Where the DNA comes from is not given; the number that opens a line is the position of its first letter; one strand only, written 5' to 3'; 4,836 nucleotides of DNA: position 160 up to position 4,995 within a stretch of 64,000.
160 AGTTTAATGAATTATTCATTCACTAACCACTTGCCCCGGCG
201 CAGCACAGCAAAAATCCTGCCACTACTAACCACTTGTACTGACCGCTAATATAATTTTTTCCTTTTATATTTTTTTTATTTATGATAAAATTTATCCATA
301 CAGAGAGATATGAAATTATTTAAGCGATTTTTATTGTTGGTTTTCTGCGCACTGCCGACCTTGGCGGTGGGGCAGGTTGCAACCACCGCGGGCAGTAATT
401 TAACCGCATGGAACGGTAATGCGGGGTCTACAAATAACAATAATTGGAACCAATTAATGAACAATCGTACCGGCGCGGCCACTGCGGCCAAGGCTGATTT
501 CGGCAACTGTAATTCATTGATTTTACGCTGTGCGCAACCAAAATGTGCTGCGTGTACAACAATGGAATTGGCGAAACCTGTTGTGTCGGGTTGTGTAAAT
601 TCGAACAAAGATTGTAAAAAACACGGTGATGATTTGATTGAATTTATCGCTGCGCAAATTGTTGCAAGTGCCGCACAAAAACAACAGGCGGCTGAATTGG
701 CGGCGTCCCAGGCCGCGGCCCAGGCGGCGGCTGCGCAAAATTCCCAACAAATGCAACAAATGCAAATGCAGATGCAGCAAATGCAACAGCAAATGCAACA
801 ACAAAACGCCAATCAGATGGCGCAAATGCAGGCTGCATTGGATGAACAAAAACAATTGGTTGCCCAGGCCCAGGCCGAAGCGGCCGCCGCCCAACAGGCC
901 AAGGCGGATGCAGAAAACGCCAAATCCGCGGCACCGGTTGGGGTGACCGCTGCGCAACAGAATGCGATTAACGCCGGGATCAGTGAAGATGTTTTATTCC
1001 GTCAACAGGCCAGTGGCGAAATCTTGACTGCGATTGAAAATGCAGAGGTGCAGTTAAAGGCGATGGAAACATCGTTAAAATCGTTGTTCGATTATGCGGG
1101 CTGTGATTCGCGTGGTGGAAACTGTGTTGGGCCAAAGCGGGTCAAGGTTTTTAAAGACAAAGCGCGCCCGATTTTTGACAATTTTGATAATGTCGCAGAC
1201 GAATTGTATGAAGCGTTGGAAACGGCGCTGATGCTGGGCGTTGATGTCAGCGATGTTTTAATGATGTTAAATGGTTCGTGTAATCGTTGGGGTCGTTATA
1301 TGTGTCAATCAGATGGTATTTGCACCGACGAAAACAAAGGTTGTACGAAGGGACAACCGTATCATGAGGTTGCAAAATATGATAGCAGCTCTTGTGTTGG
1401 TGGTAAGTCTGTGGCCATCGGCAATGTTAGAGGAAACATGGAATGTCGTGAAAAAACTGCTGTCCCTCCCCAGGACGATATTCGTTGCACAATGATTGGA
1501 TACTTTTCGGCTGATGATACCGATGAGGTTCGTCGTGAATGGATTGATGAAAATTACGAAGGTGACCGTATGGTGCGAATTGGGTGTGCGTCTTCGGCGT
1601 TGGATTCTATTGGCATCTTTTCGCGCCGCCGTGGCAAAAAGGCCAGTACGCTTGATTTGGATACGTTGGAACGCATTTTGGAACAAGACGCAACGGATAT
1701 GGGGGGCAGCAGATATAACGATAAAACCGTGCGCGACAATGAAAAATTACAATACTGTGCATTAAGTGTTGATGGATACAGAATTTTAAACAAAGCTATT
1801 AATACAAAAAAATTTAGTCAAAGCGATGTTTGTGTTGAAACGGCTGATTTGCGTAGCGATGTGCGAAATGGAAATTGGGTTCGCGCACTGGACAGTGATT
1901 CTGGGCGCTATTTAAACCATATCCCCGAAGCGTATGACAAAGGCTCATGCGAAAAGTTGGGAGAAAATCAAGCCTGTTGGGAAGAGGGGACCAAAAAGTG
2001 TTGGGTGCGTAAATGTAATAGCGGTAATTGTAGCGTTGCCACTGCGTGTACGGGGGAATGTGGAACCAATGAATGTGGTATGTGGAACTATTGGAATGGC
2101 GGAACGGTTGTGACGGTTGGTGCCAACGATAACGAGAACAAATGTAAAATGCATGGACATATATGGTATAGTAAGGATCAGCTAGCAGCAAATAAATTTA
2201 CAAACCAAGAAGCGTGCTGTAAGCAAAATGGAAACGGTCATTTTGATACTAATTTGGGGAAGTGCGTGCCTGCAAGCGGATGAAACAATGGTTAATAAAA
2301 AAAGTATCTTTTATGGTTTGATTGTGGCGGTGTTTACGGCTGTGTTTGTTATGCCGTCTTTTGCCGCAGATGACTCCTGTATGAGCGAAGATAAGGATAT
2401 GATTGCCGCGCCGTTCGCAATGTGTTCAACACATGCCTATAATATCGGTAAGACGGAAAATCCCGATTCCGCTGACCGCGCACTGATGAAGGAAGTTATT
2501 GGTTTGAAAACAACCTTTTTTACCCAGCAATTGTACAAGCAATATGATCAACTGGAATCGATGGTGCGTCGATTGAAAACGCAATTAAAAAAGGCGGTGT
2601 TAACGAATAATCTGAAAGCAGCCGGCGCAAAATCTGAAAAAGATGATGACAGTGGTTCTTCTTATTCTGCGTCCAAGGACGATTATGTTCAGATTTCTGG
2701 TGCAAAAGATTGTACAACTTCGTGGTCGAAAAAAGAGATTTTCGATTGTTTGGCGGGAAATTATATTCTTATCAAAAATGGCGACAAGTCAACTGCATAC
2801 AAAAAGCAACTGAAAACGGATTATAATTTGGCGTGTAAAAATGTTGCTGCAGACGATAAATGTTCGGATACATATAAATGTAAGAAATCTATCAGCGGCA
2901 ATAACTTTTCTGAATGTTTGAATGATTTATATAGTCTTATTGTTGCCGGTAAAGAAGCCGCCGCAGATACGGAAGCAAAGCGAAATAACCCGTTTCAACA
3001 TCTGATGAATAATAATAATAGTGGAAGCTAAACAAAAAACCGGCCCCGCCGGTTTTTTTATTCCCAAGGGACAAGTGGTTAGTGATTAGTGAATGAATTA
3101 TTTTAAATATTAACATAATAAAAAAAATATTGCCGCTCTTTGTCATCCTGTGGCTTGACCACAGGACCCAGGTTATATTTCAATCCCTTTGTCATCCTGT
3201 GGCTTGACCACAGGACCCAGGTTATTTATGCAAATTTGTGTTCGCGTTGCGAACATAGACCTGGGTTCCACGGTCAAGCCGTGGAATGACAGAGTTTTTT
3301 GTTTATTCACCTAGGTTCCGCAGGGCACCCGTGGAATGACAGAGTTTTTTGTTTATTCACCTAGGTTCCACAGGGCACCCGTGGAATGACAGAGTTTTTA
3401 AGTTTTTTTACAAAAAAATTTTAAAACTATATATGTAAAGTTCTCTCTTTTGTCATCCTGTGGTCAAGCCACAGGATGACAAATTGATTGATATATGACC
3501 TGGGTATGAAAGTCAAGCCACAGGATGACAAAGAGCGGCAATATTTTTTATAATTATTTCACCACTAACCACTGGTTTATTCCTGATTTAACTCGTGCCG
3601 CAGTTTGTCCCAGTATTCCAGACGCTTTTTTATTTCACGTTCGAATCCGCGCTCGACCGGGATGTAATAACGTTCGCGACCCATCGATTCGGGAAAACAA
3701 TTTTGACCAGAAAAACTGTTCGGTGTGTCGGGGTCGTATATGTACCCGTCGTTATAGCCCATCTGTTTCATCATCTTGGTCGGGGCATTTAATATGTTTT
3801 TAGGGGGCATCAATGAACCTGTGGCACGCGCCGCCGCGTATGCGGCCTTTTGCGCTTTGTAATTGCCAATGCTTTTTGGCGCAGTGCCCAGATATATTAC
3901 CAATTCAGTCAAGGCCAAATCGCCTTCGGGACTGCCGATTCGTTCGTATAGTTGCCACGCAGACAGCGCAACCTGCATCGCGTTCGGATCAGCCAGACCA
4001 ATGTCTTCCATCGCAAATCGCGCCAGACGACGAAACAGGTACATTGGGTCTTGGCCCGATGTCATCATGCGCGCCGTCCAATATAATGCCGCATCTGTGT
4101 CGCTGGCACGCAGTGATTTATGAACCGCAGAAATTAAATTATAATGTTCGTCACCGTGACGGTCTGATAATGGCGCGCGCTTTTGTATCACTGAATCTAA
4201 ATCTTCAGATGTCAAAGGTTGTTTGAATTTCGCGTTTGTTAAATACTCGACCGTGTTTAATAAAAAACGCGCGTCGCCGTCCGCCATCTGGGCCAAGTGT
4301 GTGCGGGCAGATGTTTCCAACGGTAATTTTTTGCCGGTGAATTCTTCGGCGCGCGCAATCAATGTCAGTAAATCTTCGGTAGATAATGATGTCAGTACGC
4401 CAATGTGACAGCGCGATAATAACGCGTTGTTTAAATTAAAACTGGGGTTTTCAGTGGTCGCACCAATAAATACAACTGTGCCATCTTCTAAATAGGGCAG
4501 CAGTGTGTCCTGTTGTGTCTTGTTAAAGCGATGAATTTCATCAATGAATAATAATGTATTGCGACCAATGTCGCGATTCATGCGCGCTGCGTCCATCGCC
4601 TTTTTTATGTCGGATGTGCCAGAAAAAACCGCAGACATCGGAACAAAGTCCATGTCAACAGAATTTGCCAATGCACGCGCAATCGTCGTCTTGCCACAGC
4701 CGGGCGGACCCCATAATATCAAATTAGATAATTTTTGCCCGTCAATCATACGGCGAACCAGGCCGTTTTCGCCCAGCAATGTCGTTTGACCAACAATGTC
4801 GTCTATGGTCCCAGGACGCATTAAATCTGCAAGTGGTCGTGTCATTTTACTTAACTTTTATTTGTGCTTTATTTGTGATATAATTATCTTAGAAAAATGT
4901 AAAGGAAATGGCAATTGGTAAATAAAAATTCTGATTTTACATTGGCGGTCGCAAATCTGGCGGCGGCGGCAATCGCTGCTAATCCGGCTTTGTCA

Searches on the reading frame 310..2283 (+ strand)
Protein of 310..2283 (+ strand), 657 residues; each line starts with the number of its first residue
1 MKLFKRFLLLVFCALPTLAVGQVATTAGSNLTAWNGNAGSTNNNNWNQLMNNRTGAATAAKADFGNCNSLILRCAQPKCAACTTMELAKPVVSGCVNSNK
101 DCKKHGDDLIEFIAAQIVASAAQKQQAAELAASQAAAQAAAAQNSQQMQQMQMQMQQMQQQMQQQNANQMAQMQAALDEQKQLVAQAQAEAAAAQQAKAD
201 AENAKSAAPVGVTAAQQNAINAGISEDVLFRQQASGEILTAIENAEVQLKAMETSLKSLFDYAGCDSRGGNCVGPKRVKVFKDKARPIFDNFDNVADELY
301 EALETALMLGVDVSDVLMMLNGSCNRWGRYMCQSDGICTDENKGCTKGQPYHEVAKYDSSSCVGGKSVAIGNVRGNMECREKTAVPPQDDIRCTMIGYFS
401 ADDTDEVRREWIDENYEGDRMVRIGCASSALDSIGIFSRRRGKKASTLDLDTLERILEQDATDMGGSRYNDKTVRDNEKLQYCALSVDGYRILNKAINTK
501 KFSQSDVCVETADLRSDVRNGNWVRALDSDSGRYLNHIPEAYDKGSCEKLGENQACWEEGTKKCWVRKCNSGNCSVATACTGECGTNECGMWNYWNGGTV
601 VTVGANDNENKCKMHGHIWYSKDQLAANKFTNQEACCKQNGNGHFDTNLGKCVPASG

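Call 7: search_protein_families(library=pfam, proteins=[window:310-2283:+], max_evalue=0.001)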
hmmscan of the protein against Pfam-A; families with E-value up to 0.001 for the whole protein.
window:310-2283:+ (657 aa): 1 family
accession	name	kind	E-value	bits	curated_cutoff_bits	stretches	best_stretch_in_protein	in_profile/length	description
PF03153.18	TFIIA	-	0.00074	20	36.2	0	112-233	152-282/415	Transcription factor IIA, alpha/beta subunit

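Call 78: search_protein_families(library=phrogs, proteins=[window:310-2283:+], max_evalue=0.01)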
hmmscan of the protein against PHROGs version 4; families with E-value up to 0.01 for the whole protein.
window:310-2283:+ (657 aa): 0 families

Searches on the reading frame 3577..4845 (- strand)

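Call 7: search_protein_families(library=pfam, proteins=[window:3577-4845:-], max_evalue=0.001)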
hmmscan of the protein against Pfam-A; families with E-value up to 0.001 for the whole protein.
window:3577-4845:- (422 aa): 19 families
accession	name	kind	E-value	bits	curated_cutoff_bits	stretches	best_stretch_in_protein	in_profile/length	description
PF12002.13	MgsA_C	-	1.7e-58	197.7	27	1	248-412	2-166/167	MgsA AAA+ ATPase C terminal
PF16193.11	AAA_assoc_2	-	1.3e-22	80.2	34.3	1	172-246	3-81/81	AAA C-terminal domain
PF00004.35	AAA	-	1.9e-18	67.6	21.2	1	42-148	1-125/131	ATPase family associated with various cellular activities (AAA)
PF05496.18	RuvB_N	-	1.9e-15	57.4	27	1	9-132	1-122/159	Holliday junction DNA helicase RuvB P-loop domain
PF07728.20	AAA_5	-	1.8e-08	34.9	22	1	41-132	1-103/139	AAA domain (dynein-related subfamily)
PF01078.27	Mg_chelatase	-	2.1e-06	27.8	20.3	0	41-60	24-43/207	Magnesium chelatase, subunit ChlI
PF13191.12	AAA_16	-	2.9e-06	28.3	32.6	1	29-65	15-50/167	AAA ATPase domain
PF14532.12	Sigma54_activ_2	-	7.4e-06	26.7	25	1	39-122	21-96/138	Sigma-54 interaction domain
PF00158.32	Sigma54_activat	-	8.4e-06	26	20.2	0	96-133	94-131/168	Sigma-54 interaction domain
PF13401.12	AAA_22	-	1.1e-05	26.2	27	0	41-70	7-39/130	AAA domain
PF13173.12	AAA_14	-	2.7e-05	24.6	27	1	42-157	5-126/129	AAA domain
PF06068.19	TIP49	-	2.9e-05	23.9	23.8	1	15-82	24-95/347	TIP49 P-loop domain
PF05673.19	DUF815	-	6.8e-05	22.6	23.8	1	24-110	40-121/249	Protein of unknown function (DUF815)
PF20720.3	nSTAND3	-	8.8e-05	22.7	27.2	1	40-85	18-62/155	Novel STAND NTPase 3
PF07724.20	AAA_2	-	0.00012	22.6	27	1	38-125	2-105/166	AAA domain (Cdc48 subfamily)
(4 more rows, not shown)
